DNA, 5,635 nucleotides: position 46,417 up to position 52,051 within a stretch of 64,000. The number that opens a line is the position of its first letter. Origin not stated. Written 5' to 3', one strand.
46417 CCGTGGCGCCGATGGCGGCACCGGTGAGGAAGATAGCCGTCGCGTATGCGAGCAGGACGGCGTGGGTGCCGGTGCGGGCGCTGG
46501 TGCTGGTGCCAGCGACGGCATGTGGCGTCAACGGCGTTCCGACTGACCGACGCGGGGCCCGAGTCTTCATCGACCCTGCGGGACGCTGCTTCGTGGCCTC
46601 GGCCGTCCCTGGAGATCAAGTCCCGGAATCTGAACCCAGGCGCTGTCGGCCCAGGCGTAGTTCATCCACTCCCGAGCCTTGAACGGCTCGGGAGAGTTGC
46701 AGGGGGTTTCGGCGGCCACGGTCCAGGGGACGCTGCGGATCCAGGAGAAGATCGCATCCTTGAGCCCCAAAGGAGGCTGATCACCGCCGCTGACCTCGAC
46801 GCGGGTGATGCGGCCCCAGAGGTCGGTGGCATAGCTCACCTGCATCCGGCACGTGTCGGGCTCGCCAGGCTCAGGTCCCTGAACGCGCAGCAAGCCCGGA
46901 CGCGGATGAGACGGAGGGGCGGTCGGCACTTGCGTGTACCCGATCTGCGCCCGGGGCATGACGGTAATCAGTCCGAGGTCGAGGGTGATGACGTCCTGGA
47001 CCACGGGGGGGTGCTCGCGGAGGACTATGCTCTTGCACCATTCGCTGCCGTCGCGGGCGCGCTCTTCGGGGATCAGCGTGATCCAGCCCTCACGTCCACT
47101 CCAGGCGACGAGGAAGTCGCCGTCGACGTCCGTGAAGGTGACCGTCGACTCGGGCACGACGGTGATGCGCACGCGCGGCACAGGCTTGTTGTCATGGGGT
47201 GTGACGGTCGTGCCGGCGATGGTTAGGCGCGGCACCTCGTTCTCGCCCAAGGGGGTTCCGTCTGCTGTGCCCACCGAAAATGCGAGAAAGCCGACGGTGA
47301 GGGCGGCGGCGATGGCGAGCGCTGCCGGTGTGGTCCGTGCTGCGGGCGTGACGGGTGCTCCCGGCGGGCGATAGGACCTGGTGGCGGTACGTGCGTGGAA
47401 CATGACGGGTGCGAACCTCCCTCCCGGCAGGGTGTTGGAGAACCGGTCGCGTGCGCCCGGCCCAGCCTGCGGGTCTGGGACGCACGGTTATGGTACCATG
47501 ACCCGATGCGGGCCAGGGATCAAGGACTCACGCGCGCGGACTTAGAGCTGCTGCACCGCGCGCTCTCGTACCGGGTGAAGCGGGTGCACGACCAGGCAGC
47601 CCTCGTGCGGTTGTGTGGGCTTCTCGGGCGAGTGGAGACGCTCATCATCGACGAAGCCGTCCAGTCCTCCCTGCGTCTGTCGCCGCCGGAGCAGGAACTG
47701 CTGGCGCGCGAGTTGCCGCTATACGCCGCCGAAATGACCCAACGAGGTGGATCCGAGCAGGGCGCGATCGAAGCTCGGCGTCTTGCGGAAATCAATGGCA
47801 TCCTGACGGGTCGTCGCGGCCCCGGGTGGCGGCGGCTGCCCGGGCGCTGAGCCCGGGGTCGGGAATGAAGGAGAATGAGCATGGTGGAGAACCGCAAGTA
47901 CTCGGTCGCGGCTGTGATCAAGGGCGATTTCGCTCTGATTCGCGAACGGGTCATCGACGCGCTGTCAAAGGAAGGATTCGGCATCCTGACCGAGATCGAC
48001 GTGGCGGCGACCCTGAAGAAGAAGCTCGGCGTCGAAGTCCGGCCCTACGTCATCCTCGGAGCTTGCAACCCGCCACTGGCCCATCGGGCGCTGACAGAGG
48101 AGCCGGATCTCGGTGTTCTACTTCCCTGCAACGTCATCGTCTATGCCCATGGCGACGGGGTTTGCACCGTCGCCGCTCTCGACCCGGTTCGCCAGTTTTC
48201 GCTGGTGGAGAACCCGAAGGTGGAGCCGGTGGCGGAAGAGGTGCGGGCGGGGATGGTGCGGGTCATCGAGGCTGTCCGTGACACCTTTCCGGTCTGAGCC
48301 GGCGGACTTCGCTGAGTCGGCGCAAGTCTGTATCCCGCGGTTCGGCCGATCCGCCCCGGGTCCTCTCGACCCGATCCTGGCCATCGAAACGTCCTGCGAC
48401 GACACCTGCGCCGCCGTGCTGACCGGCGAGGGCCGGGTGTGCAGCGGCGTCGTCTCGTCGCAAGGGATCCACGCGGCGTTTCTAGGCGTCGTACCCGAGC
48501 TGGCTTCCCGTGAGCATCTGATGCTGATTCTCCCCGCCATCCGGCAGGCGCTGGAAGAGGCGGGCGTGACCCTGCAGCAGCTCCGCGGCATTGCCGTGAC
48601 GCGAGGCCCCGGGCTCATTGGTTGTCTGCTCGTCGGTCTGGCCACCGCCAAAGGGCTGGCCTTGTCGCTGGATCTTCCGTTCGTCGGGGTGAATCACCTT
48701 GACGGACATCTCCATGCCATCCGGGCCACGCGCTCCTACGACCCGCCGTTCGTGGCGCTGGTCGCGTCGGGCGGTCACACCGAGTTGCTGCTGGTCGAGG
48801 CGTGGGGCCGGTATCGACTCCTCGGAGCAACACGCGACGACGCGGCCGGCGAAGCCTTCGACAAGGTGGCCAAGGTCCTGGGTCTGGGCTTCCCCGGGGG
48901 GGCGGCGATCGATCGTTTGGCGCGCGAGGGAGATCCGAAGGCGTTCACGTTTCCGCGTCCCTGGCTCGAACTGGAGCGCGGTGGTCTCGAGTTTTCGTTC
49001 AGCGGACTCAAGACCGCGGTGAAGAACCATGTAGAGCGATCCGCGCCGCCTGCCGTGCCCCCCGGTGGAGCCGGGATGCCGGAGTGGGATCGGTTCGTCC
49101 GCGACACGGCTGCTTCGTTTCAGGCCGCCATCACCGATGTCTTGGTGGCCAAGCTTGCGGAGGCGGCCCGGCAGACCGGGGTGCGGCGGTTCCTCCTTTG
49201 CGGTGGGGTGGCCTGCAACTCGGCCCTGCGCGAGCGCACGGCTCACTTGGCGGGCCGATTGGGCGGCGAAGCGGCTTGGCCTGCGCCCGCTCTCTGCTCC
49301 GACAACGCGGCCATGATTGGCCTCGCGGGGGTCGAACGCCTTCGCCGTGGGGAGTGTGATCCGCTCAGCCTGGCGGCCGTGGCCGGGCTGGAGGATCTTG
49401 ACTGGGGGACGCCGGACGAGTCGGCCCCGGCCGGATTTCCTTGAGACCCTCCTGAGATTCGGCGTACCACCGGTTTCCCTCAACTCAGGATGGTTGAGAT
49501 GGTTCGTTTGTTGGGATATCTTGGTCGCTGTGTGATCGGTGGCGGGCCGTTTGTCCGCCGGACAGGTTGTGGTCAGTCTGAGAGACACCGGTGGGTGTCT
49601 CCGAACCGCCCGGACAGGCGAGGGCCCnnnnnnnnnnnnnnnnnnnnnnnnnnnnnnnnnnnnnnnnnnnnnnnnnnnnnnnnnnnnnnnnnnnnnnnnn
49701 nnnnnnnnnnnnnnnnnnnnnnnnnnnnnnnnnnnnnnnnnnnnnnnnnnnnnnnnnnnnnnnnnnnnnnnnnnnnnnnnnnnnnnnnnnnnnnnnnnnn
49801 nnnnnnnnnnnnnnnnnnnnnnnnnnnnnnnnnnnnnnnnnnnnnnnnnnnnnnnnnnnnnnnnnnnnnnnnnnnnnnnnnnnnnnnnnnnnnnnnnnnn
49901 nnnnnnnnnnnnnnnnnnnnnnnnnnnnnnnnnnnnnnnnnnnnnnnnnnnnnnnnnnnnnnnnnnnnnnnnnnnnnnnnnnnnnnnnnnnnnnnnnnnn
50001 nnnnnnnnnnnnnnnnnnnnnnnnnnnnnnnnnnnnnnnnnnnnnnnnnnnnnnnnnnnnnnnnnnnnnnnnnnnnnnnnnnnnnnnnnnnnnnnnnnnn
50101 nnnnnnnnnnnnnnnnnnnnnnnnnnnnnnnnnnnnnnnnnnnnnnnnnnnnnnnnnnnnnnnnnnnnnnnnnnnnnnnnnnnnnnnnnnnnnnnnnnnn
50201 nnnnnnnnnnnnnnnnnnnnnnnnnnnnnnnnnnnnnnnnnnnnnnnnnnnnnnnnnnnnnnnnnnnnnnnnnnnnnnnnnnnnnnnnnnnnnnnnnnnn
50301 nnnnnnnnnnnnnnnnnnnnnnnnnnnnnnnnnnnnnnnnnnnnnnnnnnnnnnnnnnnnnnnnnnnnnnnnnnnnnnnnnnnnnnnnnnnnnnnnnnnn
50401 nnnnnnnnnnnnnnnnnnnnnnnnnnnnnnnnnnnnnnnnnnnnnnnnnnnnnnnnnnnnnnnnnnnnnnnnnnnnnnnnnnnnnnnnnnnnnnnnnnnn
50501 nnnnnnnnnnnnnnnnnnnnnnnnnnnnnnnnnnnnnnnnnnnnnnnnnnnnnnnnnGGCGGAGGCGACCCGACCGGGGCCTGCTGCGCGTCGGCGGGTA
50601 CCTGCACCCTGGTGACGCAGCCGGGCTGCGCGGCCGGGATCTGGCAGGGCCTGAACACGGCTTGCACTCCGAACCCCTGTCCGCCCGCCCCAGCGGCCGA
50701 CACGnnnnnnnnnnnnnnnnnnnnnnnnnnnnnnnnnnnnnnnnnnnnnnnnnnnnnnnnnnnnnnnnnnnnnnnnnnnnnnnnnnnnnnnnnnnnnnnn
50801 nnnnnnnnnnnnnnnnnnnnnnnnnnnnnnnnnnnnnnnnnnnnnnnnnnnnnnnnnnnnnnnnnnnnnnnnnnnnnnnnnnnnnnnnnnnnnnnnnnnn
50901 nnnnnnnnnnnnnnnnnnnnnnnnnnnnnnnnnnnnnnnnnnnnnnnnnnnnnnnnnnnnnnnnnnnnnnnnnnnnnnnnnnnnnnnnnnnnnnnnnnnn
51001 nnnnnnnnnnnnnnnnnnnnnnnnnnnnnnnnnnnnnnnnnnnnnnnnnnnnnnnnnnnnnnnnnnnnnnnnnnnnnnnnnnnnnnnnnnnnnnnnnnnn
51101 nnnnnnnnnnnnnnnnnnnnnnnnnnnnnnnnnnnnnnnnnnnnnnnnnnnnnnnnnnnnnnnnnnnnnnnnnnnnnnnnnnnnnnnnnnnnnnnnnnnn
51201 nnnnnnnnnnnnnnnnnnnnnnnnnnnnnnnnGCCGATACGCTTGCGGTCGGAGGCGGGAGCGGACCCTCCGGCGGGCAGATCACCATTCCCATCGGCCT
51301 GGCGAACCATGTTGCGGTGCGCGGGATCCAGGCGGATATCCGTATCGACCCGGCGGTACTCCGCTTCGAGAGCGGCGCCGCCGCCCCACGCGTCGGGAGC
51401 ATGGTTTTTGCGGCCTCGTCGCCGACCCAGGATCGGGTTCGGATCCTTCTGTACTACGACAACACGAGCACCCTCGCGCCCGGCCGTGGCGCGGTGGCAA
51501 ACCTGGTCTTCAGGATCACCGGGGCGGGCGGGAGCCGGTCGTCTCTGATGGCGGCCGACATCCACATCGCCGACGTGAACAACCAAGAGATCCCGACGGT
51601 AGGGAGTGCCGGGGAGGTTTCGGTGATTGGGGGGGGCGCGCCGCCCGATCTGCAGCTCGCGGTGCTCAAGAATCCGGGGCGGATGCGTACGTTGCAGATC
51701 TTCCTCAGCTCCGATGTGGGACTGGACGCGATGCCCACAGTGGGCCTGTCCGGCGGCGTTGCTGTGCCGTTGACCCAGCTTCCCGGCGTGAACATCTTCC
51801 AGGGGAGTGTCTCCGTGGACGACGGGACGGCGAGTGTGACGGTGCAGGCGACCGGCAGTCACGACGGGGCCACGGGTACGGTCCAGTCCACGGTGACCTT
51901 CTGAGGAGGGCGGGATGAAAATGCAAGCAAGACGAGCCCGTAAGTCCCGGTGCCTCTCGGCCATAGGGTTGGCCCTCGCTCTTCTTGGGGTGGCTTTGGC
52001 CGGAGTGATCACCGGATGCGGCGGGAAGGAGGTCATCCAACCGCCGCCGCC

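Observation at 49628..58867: Cohesin scaffold plus dockerin-tagged S8 and M6 proteases: candidate cellulosome-style surface assembly with peptidase cargo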

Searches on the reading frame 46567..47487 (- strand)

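Call 10: search_protein_families(library=pfam, max_evalue=0.01, proteins=[window:46567-47487:-])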
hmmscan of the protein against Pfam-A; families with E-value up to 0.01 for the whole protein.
window:46567-47487:- (306 aa): 1 family
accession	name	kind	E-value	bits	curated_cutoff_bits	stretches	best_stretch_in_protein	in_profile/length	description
PF13620.12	CarboxypepD_reg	-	0.0067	17.2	32.3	0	89-127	1-42/82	Carboxypeptidase regulatory-like domain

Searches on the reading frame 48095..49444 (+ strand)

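Call 10: search_protein_families(library=pfam, max_evalue=0.01, proteins=[window:48095-49444:+])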
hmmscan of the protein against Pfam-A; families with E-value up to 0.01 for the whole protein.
window:48095-49444:+ (449 aa): 2 families
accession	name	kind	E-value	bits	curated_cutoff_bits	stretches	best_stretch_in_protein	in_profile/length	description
PF00814.31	TsaD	-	2.2e-87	293.6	24.8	1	115-409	2-263/264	tRNA N6-adenosine threonylcarbamoyltransferase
PF22521.2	HypF_C_2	-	1.7e-05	25.2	27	1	336-398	167-229/241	Carbamoyltransferase, Kae1-like Domain, second subdomain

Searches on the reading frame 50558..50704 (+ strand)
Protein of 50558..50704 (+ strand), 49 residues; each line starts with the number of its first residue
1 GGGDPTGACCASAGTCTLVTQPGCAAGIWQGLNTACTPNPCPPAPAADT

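Call 15: search_protein_families(library=pfam, max_evalue=10, proteins=[window:50558-50704:+])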
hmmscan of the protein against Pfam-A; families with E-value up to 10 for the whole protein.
seq(49 aa): 0 families
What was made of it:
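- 50567..50683 (+): Six-Cys linker mini-module, copy 1 (DPTGACC...PNPCP). No Pfam hit (call 15).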

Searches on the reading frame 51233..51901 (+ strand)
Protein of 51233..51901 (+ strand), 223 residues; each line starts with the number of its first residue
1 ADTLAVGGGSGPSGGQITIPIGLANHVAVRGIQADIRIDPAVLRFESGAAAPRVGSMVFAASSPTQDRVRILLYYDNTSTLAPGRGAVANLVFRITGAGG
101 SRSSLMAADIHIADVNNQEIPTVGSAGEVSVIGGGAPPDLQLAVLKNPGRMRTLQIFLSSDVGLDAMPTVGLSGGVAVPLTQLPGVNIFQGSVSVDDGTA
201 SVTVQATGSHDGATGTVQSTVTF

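Call 46: predict_structure(alignment_id=A4)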
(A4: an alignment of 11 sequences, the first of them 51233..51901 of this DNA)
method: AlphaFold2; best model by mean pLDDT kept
length: 223 residues; sequences in the alignment: 11
mean_pLDDT: 92.2   pTM: 0.66
mean pLDDT of the five models: 92.2, 92.1, 89.8, 86.4, 78.5
residues with pLDDT >= 90: 171; 70-90: 48; 50-70: 4; < 50: 0
segments of 3 or more residues with pLDDT < 50: none
pLDDT, mean of each block of 10 residues (from residue 1): 93 90 97 97 95 96 96 95 97 89 94 94 94 81 87 93 91 89 95 89 93 88 87
secondary structure, 60 per line:
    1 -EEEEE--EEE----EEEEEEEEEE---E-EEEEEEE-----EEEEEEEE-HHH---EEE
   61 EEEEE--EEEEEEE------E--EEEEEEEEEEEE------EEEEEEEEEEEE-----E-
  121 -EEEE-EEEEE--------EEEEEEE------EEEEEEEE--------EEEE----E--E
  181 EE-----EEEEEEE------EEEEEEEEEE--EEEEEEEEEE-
elements in order: E2-6 E9-11 E16-25 E31-37 E43-50 E58-65 E68-74 E84-95 E102-113 E122-125 E127-131 E140-146 E153-160 E169-172 E180-182 E188-194 E201-210 E213-222
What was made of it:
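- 51233..51634 (+): Cohesin module 4, a distinct sequence cluster. AF2 pLDDT 92 (call 46).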

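Call 51: fold_search(model_id=the predicted structure, library=pdb)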
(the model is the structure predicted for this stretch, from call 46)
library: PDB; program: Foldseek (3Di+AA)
matches with E <= 10: 1958; with E <= 0.001: 847
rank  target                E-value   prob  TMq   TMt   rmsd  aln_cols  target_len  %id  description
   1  6kge_A                4.3e-12  1.00  0.55  0.85   1.7       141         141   22  Crystal structure of CaDoc0917(R16D)-CaCohA2 complex at pH 5.5 (released 2020-07-08)
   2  6kgc_A                6.8e-12  1.00  0.56  0.85   1.7       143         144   22  Crystal structure of CaDoc0917(R49D)-CaCohA2 complex at pH 5.4 (released 2020-07-08)
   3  6kgf_C                1.5e-11  1.00  0.56  0.83   1.9       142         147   22  Crystal structure of CaDoc0917(R16D)-CaCohA2 complex at pH 8.2 (released 2020-07-08)
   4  6kgf_A                1.9e-11  1.00  0.55  0.84   1.8       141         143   23  Crystal structure of CaDoc0917(R16D)-CaCohA2 complex at pH 8.2 (released 2020-07-08)
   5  6kgd_A                2.2e-11  1.00  0.56  0.84   1.6       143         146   22  Crystal structure of CaDoc0917(R49D)-CaCohA2 complex at pH 8.0 (released 2020-07-08)
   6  4fl4_C                3.4e-11  1.00  0.53  0.39  15.9       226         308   18  Scaffoldin conformation and dynamics revealed by a ternary complex from the Clostridium thermocellum cellulosome (released 2012-06-27)
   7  4fl4_L                4.2e-11  1.00  0.54  0.40  13.8       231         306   16  Scaffoldin conformation and dynamics revealed by a ternary complex from the Clostridium thermocellum cellulosome (released 2012-06-27)
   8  2w1n                  5.4e-11  1.00  0.50  0.49  12.4       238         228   13  cohesin and fibronectin type-III double module construct from the Clostridium perfringens glycoside hydrolase GH84C (released 2009-02-03)
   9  4fl4_I                1.3e-10  1.00  0.52  0.39  17.2       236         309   17  Scaffoldin conformation and dynamics revealed by a ternary complex from the Clostridium thermocellum cellulosome (released 2012-06-27)
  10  3kcp_A                1.4e-10  1.00  0.53  0.40  15.7       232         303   17  Crystal structure of interacting Clostridium thermocellum multimodular components (released 2010-02-09)
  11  2xdh                  1.5e-10  1.00  0.52  0.83   2.4       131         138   18  Non-cellulosomal cohesin from the hyperthermophilic archaeon Archaeoglobus fulgidus (released 2010-05-26)
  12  5nrm_A                1.8e-10  1.00  0.54  0.82   2.1       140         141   20  Crystal structure of the sixth cohesin from Acetivibrio cellulolyticus' scaffoldin B in complex with Cel5 dockerin S51 (released 2018-01-31)
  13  5nrk_A                3.8e-10  1.00  0.54  0.83   1.9       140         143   18  Crystal structure of the sixth cohesin from Acetivibrio cellulolyticus' scaffoldin B in complex with Cel5 dockerin S15 (released 2018-01-31)
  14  4dh2_C                4.3e-10  1.00  0.53  0.73   2.8       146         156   16  Crystal structure of Coh-OlpC(Cthe_0452)-Doc435(Cthe_0435) complex: A novel type I Cohesin-Dockerin complex from Clost (released 2012-11-28)
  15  2vn5_C                5.8e-10  1.00  0.54  0.80   1.8       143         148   21  The Clostridium cellulolyticum dockerin displays a dual binding mode for its cohesin partner (released 2008-05-20)
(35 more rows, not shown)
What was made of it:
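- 51233..51634 (+): Foldseek top hits are type I cohesins, TM 0.85, rmsd 1.7 A (call 51).
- On Cohesin (PF00963): Foldseek to 6kge_A and 2xdh gives TM 0.83-0.85, rmsd 1.7-2.4 A (call 51).
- Closest known: Clostridial cellulosome. Same: Module 4 superposes on type I cohesins (TM 0.85, call 51).
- Cohesin fold: TM 0.85 to type I cohesins that were crystallised with dockerins (calls 46, 51).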

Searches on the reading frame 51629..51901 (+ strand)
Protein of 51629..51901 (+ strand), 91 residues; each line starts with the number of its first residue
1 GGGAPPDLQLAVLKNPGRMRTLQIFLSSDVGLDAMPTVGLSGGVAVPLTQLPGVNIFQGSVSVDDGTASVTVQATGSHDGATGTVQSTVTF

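Call 15: search_protein_families(library=pfam, max_evalue=10, proteins=[window:51629-51901:+])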
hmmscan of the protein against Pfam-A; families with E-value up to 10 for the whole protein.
seq(91 aa): 0 families

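Call 74: find_homologous_proteins(query=A7, max_evalue=0.001)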
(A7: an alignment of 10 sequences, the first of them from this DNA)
Query A7 (10 sequences) (87 aa, profile of the alignment): 2 proteins with E <= 0.001 among 1770 candidates.
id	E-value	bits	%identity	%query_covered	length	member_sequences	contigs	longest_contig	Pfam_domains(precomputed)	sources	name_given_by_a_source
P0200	4.6e-24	102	44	99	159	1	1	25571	-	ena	-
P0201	3.0e-21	93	41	98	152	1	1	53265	-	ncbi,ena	-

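Call 75: find_encoding_contigs(protein=P0201, flank=8000, max_places=1)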
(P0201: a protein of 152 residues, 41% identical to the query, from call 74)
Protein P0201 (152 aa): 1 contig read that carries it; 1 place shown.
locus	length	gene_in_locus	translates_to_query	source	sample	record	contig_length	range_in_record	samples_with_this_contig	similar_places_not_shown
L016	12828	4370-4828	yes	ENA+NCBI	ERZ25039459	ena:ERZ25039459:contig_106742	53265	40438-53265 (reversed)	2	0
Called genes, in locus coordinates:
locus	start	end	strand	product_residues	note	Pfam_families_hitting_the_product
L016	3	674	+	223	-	?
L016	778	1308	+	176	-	-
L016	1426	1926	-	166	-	-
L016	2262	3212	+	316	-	PF05359:DUF748 (faint), PF00691:OmpA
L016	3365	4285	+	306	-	-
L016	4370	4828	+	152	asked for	-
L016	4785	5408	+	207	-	-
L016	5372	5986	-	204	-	-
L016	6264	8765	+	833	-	PF00082:Peptidase_S8, PF13860:FlgD_ig, PF18962:Por_Secre_tail (weak)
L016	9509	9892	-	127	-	PF02852:Pyr_redox_dim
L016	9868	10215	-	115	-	PF07992:Pyr_redox_2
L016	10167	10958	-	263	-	PF00890:FAD_binding_2, PF01134:GIDA (weak), PF01262:AlaDh_PNT_C (faint), PF03486:HI0933_like (faint), PF07992:Pyr_redox_2, PF12831:FAD_oxidored, PF13450:NAD_binding_8 (weak), PF00070:Pyr_redox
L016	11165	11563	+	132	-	PF00801:PKD, PF18911:PKD_4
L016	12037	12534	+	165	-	-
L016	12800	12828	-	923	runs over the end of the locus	PF16078:2-oxogl_dehyd_N, PF00676:E1_dh, PF02779:Transket_pyr, PF16870:OxoGdeHyase_C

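Call 76: find_encoding_contigs(protein=P0200, flank=8000, max_places=1)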
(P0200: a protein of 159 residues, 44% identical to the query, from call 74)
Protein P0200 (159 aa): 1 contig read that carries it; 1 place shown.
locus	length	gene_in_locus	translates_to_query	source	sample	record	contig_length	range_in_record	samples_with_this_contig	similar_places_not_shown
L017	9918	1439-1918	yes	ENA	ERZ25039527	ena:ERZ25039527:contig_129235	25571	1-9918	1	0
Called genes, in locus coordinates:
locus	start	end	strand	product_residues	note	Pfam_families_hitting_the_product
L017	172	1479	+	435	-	-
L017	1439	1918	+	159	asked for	-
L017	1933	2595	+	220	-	-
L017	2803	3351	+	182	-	-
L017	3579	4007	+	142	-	PF00082:Peptidase_S8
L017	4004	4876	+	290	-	-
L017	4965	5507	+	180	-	-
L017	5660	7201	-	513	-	PF13173:AAA_14, PF13635:DUF4143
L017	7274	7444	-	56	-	PF02852:Pyr_redox_dim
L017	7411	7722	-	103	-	PF02852:Pyr_redox_dim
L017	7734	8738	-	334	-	-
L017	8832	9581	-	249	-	PF01569:PAP2 (weak)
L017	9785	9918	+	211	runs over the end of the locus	-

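Call 86: search_protein_families(library=ncbifam, max_evalue=0.1, proteins=[window:51641-51901:+])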
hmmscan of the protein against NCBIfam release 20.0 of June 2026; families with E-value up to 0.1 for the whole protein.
seq(87 aa): 0 families
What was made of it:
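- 51641..51901 (+): Invariant C-terminal 87-aa 'KNPGR' domain, ending in ...TVTF. Predicted seven-strand beta-sandwich, no known family. No Pfam or NCBIfam hit (calls 15, 86).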
